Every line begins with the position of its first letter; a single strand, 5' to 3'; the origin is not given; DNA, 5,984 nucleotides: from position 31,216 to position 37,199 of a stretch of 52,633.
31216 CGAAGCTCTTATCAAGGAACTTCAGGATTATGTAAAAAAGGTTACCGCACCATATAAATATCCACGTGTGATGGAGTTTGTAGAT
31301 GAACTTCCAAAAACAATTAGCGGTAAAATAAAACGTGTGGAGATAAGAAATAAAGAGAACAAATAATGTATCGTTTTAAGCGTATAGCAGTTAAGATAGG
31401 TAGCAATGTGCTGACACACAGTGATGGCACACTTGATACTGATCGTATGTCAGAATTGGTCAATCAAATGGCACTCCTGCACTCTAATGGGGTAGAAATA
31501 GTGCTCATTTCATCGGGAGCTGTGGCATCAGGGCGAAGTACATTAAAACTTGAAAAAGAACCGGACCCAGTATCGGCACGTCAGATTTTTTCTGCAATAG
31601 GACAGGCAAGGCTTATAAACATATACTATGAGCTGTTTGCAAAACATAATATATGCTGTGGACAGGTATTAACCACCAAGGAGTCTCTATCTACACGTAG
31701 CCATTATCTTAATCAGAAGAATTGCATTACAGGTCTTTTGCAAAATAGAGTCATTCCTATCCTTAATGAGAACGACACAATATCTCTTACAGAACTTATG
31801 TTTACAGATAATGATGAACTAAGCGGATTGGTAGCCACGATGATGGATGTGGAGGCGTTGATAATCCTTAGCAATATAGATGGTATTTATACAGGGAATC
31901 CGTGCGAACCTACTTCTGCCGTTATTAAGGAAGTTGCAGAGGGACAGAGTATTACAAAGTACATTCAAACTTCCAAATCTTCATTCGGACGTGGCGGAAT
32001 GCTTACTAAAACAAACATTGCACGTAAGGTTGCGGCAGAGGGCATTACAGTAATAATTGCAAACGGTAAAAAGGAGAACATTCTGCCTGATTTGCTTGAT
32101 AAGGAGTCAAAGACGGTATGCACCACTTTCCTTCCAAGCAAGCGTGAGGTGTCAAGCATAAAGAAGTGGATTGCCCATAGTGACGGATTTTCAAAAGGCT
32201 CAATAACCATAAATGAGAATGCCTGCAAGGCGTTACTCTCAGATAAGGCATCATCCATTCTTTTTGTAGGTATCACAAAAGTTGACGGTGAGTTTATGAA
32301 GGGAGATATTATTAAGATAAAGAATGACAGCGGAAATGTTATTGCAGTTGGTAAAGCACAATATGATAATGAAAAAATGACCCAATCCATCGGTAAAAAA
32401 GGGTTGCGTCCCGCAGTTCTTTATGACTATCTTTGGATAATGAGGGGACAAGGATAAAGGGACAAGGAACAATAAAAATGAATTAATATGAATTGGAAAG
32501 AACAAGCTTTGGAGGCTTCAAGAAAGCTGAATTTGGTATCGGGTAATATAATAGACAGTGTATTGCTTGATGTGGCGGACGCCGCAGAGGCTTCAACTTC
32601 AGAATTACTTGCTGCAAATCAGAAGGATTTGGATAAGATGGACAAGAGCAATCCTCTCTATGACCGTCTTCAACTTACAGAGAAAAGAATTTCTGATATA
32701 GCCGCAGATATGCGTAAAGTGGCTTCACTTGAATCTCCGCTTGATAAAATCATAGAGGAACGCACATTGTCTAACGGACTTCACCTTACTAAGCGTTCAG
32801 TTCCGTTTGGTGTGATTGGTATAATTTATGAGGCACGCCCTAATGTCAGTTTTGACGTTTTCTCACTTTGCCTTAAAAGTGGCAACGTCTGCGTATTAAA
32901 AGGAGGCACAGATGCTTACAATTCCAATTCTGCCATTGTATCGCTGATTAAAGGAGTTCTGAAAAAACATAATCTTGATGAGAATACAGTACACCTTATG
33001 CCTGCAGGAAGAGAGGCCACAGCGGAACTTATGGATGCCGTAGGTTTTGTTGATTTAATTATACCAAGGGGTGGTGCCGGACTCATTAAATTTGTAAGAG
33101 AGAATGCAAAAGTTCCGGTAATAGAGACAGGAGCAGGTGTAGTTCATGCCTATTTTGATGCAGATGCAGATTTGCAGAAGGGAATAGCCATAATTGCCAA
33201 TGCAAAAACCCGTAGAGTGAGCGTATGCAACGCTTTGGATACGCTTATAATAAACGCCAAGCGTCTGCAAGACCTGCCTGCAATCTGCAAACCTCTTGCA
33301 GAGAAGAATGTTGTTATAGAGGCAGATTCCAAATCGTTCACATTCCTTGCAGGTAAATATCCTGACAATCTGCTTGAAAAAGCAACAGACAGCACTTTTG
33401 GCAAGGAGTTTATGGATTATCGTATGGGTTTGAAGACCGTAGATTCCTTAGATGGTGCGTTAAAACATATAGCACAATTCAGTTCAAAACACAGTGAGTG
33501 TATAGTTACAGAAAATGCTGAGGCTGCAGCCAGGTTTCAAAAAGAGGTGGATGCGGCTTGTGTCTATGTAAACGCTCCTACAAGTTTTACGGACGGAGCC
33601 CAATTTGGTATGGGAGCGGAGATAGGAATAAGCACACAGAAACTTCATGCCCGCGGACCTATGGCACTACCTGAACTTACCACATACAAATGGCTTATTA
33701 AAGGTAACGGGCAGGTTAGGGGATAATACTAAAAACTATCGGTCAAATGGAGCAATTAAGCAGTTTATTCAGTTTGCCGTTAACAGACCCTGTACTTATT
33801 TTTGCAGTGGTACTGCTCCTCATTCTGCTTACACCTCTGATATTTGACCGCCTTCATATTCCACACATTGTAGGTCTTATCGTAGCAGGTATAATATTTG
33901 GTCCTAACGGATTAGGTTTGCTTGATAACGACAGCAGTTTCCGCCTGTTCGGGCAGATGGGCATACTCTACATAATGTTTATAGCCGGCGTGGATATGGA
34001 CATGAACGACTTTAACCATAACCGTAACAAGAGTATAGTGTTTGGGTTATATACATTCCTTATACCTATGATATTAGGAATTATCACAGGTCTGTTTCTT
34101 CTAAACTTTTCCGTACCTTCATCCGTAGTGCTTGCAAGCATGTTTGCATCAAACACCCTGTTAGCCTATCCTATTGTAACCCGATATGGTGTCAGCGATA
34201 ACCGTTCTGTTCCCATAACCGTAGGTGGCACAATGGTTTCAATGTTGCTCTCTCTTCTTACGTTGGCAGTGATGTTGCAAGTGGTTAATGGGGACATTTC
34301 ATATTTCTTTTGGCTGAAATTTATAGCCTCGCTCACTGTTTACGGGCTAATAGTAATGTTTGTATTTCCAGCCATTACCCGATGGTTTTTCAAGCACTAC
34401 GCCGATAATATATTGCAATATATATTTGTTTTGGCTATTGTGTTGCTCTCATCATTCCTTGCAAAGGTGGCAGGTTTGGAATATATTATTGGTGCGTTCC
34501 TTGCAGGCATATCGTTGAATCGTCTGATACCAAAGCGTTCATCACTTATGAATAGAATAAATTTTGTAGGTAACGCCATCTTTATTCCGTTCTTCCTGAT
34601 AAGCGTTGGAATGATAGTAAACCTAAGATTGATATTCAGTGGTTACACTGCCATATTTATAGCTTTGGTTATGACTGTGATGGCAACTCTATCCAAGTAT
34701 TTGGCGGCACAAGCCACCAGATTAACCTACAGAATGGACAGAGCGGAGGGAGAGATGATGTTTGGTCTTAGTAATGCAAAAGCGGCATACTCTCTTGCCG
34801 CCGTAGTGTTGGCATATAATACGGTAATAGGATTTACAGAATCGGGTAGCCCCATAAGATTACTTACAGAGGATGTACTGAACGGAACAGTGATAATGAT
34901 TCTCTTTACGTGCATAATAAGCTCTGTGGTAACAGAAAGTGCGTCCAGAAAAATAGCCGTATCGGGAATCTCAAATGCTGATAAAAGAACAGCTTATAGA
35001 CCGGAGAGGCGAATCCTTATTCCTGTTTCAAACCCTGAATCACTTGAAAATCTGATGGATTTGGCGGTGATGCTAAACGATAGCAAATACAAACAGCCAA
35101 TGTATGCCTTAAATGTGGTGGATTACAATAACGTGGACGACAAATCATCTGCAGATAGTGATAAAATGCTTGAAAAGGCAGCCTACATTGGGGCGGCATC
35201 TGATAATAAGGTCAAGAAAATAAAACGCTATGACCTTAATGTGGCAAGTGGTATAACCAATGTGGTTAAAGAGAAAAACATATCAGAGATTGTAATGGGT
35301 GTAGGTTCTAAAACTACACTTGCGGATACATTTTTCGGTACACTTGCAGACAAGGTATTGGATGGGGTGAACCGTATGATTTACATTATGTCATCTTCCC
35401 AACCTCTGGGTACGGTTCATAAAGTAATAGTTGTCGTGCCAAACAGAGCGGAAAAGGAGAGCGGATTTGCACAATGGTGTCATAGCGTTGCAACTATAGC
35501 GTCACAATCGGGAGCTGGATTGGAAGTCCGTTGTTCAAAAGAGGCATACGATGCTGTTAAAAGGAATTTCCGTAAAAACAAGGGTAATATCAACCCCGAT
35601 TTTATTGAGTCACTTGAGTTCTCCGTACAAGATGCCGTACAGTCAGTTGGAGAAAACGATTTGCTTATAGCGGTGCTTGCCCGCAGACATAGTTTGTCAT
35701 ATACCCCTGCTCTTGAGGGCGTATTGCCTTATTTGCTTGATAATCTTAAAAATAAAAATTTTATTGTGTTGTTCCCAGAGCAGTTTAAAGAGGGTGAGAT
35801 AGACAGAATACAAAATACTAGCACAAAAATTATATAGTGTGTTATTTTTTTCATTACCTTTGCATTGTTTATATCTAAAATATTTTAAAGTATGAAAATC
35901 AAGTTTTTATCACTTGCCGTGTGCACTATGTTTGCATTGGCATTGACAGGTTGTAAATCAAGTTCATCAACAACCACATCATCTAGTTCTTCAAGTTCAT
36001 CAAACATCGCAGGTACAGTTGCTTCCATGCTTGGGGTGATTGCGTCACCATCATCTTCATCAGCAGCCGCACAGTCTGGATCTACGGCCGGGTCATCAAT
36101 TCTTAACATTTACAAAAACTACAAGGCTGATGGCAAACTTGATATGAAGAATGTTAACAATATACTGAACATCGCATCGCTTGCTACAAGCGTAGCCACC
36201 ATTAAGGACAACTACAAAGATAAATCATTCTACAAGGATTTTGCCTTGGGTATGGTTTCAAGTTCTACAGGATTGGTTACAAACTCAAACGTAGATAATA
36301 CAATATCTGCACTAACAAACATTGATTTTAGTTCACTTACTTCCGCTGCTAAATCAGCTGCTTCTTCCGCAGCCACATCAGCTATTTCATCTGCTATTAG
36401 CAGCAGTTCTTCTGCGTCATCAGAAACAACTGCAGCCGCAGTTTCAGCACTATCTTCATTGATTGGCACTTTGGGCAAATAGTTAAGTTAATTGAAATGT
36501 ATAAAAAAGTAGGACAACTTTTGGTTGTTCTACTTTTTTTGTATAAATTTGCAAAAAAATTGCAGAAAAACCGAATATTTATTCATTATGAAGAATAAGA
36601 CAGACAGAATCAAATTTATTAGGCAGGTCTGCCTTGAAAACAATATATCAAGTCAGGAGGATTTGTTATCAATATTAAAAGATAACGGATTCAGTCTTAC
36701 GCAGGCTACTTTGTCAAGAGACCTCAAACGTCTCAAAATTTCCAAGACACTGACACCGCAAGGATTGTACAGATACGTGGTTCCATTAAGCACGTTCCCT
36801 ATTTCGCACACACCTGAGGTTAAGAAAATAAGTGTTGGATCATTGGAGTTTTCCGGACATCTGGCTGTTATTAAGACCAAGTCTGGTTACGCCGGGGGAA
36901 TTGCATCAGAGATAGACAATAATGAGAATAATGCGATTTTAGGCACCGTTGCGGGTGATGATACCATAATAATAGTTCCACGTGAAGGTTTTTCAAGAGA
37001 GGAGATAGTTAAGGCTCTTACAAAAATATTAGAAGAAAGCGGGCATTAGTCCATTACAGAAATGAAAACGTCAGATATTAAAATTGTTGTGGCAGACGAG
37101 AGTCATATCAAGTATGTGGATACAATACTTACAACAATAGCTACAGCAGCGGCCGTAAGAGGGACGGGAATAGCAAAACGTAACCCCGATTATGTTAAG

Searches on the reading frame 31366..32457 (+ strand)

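Call 8: search_protein_families(library=pfam, proteins=[window:31366-32457:+], max_evalue=0.001)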
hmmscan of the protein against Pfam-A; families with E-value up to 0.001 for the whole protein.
window:31366-32457:+ (363 aa): 2 families
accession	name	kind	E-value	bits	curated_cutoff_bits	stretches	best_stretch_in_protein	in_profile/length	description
PF00696.33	AA_kinase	-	5.4e-39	134.7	24.9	1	5-233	1-234/234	Amino acid kinase family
PF01472.26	PUA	-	1e-15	57.8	24.8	1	278-346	1-67/74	PUA domain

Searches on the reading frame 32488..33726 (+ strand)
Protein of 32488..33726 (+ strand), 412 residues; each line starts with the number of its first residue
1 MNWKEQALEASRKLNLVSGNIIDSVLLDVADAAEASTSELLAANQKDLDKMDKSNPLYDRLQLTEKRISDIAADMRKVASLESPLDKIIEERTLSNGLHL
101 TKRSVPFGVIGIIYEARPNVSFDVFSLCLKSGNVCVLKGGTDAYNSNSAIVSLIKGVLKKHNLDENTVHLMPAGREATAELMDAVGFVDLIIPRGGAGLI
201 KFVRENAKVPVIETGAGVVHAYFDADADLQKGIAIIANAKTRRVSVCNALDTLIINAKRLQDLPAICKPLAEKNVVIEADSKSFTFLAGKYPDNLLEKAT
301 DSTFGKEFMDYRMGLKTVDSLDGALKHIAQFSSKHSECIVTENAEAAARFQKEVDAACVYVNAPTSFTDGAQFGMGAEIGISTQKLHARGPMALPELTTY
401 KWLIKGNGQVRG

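Call 8: search_protein_families(library=pfam, proteins=[window:32488-33726:+], max_evalue=0.001)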
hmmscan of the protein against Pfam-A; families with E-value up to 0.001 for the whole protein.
window:32488-33726:+ (412 aa): 1 family
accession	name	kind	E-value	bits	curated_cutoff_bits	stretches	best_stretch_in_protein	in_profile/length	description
PF00171.27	Aldedh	-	1.1e-08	34.5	23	1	22-267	53-289/461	Aldehyde dehydrogenase family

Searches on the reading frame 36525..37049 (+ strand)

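Call 40: search_protein_families(library=pfam, proteins=[window:36525-37049:+], max_evalue=0.0001)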
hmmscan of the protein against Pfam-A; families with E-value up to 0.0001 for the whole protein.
window:36525-37049:+ (174 aa): 2 families
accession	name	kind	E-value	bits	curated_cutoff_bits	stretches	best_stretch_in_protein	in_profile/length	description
PF02863.23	Arg_repressor_C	-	7.1e-20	71.1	25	1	104-166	5-67/68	Arginine repressor, C-terminal domain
PF01316.27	Arg_repressor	-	1e-17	64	27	1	24-87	2-65/70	Arginine repressor, DNA binding domain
